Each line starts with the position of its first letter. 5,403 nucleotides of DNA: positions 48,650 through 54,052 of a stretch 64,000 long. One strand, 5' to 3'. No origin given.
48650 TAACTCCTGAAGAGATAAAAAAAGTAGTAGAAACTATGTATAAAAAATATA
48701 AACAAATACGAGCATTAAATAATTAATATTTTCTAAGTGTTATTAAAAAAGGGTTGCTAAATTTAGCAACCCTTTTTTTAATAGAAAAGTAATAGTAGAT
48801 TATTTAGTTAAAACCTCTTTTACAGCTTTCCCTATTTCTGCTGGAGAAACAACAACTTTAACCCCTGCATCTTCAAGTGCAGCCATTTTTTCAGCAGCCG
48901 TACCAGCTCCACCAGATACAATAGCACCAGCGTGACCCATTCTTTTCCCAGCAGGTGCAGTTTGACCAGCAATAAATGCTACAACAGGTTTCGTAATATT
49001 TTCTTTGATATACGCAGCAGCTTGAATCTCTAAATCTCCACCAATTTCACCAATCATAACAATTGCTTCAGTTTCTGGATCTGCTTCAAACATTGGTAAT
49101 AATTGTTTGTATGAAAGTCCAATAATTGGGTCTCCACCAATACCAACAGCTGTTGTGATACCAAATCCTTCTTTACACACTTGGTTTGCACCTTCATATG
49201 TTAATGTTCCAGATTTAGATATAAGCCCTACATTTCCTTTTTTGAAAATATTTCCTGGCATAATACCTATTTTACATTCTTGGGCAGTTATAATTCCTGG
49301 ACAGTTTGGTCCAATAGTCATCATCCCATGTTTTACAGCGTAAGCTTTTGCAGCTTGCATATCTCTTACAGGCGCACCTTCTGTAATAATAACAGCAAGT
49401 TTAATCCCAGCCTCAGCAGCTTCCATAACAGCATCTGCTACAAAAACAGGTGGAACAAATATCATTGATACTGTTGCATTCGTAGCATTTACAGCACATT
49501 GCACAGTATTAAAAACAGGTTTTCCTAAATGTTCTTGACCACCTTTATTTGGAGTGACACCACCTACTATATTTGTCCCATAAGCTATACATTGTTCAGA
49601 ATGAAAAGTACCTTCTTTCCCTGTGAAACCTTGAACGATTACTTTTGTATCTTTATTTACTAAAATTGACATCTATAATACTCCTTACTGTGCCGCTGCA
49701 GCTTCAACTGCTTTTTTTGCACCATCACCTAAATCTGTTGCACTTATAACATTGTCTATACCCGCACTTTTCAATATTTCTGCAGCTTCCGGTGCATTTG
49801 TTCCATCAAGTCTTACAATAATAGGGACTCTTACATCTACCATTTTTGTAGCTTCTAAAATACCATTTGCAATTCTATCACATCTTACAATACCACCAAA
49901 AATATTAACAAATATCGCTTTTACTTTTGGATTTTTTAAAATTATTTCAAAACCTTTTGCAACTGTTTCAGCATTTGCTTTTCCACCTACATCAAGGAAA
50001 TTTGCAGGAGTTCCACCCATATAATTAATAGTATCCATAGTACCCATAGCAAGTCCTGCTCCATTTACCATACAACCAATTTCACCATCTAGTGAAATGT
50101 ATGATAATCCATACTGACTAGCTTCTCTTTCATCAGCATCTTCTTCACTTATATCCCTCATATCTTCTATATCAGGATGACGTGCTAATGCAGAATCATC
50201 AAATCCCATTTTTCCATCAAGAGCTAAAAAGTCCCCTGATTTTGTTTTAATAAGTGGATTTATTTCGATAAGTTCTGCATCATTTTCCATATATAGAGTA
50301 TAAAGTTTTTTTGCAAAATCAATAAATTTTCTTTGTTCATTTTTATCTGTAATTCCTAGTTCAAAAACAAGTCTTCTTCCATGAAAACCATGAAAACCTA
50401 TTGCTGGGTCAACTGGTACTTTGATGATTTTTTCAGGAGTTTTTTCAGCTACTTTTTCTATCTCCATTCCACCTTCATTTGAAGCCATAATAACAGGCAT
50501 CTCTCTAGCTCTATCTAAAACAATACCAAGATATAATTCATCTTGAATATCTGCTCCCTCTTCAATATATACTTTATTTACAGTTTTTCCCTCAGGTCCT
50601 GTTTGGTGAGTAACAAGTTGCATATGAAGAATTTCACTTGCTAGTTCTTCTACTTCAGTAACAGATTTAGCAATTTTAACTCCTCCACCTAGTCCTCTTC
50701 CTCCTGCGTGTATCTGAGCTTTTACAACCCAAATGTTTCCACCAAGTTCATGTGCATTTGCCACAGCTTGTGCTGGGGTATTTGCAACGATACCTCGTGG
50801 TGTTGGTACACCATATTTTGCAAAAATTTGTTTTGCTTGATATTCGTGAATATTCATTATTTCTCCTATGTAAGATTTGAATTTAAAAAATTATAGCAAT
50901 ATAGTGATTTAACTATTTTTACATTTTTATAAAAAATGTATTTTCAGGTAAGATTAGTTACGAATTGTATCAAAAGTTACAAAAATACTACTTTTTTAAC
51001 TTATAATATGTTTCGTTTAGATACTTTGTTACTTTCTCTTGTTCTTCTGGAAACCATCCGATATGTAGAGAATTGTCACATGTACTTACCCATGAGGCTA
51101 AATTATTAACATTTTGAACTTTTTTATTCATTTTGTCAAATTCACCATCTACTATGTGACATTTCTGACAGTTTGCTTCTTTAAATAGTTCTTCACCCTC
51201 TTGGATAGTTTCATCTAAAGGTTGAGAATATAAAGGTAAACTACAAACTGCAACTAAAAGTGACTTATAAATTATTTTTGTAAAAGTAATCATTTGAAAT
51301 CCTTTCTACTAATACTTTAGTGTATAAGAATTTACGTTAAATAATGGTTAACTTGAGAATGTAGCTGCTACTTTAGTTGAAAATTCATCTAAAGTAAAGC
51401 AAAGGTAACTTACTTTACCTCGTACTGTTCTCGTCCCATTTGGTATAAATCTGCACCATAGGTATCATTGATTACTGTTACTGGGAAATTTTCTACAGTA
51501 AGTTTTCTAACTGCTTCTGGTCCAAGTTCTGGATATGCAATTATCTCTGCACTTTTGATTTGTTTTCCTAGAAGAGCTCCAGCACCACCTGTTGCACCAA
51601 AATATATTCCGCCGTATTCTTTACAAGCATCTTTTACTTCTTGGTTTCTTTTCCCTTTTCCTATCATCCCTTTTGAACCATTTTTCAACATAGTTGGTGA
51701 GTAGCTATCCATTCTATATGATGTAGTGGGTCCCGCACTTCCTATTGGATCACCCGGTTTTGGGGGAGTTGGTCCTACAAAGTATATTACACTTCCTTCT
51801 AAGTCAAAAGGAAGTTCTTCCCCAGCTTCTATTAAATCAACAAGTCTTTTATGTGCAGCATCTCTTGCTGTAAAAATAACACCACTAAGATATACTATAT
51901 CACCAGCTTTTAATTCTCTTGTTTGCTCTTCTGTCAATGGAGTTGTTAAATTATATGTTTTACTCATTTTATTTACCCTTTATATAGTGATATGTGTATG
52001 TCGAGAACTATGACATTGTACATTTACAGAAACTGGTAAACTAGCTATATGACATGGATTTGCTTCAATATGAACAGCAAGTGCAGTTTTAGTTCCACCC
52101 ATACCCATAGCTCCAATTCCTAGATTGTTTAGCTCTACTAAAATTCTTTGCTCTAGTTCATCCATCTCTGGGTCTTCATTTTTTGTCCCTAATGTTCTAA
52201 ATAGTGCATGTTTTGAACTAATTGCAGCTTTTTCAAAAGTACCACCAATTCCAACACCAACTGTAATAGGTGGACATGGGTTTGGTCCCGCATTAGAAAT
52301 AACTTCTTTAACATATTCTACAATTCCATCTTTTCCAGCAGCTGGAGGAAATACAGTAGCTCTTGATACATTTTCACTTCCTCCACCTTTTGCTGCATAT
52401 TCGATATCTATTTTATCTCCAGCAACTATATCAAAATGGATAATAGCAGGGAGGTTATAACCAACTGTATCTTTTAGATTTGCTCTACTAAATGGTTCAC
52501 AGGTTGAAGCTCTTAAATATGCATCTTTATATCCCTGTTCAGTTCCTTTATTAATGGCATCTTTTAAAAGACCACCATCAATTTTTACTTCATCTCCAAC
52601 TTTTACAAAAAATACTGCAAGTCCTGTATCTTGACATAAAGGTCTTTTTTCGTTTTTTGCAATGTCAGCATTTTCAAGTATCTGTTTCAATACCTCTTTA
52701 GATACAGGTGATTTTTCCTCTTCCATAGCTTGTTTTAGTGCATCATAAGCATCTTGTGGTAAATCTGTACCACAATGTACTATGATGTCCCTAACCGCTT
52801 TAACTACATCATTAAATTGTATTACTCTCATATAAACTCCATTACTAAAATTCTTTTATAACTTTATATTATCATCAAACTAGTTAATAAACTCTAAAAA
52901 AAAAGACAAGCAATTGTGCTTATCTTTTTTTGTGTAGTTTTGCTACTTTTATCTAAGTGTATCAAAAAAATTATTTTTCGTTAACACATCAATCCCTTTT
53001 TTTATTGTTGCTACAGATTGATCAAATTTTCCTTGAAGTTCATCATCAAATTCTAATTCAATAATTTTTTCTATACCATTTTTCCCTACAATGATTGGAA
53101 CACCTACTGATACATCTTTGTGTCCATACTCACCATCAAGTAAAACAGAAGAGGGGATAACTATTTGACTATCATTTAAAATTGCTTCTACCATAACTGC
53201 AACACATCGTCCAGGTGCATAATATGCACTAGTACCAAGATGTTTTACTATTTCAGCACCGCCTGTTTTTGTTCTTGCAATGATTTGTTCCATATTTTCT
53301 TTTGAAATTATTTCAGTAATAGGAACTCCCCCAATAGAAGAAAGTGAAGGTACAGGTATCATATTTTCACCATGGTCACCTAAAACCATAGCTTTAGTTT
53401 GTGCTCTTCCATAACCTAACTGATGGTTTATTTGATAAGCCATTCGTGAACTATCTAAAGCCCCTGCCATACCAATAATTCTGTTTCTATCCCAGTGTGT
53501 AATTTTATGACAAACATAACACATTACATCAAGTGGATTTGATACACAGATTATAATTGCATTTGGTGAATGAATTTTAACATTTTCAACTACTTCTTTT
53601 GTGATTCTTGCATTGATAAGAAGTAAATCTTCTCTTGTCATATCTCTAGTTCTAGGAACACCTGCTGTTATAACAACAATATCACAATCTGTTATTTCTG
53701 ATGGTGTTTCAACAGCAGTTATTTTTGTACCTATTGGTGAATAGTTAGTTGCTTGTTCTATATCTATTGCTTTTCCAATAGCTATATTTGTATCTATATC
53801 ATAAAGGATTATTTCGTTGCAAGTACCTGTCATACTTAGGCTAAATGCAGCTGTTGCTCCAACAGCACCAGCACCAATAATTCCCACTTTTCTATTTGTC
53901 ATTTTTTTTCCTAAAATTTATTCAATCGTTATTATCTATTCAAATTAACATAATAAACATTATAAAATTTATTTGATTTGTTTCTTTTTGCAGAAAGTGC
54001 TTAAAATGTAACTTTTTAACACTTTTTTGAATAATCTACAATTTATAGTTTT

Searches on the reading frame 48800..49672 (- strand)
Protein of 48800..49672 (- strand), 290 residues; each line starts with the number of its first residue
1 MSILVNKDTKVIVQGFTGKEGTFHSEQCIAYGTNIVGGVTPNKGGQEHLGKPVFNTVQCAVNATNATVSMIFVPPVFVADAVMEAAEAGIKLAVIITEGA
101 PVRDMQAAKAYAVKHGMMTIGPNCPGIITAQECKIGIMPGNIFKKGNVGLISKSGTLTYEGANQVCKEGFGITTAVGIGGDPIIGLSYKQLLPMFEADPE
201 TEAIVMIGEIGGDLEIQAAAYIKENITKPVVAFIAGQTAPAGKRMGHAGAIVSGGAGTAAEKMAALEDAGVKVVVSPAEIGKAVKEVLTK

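Call 51: search_protein_families(library=pfam, proteins=[window:48800-49672:-], max_evalue=0.0001)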
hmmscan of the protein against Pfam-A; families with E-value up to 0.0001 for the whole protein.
window:48800-49672:- (290 aa): 4 families
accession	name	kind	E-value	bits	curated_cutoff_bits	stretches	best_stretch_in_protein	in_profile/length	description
PF02629.25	CoA_binding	-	7.3e-30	104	22.3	1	6-99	1-97/97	CoA binding domain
PF00549.24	Ligase_CoA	-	2.8e-20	73.2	24.5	1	151-271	1-127/128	CoA-ligase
PF13607.11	Succ_CoA_lig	-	6.6e-12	45.8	27.4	1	145-282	1-133/138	Succinyl-CoA ligase like flavodoxin domain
PF13380.12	CoA_binding_2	-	2.4e-08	34.8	22.8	1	38-128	32-114/116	CoA binding domain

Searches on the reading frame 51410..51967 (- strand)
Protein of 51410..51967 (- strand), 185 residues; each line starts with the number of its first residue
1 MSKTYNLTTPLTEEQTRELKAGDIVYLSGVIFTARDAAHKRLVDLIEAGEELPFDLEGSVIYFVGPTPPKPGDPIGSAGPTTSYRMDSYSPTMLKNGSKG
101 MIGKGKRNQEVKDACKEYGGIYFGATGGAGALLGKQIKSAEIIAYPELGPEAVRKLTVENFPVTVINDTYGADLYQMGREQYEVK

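Call 51: search_protein_families(library=pfam, proteins=[window:51410-51967:-], max_evalue=0.0001)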
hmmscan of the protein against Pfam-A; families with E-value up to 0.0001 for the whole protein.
window:51410-51967:- (185 aa): 1 family
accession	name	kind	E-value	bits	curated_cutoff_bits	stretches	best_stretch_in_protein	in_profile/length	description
PF05683.17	Fumerase_C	-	6.3e-59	199.2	22.2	1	4-177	28-204/205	Fumarase C-terminus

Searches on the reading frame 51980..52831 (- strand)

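Call 51: search_protein_families(library=pfam, proteins=[window:51980-52831:-], max_evalue=0.0001)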
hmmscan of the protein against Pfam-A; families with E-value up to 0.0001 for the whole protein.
window:51980-52831:- (283 aa): 1 family
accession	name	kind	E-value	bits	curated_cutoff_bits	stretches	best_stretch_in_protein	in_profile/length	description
PF05681.19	Fumerase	-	2.8e-106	355.2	25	1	11-281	2-269/270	Fumarate hydratase (Fumerase)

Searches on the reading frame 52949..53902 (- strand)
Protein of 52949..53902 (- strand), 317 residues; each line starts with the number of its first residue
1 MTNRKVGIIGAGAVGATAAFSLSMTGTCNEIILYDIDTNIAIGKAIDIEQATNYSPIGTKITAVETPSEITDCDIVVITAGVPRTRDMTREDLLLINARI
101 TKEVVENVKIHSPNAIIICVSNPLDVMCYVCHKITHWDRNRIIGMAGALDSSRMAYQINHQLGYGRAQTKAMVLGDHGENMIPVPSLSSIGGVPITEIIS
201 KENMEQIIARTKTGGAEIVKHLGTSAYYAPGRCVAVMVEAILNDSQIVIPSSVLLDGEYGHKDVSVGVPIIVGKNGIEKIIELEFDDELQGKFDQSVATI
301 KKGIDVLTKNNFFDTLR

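Call 51: search_protein_families(library=pfam, proteins=[window:52949-53902:-], max_evalue=0.0001)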
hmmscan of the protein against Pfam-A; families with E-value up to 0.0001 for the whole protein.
window:52949-53902:- (317 aa): 2 families
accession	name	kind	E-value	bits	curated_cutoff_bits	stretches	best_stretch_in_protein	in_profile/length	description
PF00056.29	Ldh_1_N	-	2e-37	128.8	27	1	5-144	2-141/141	lactate/malate dehydrogenase, NAD binding domain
PF02866.23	Ldh_1_C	-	7e-28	98.2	22.6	1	149-306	3-169/174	lactate/malate dehydrogenase, alpha/beta C-terminal domain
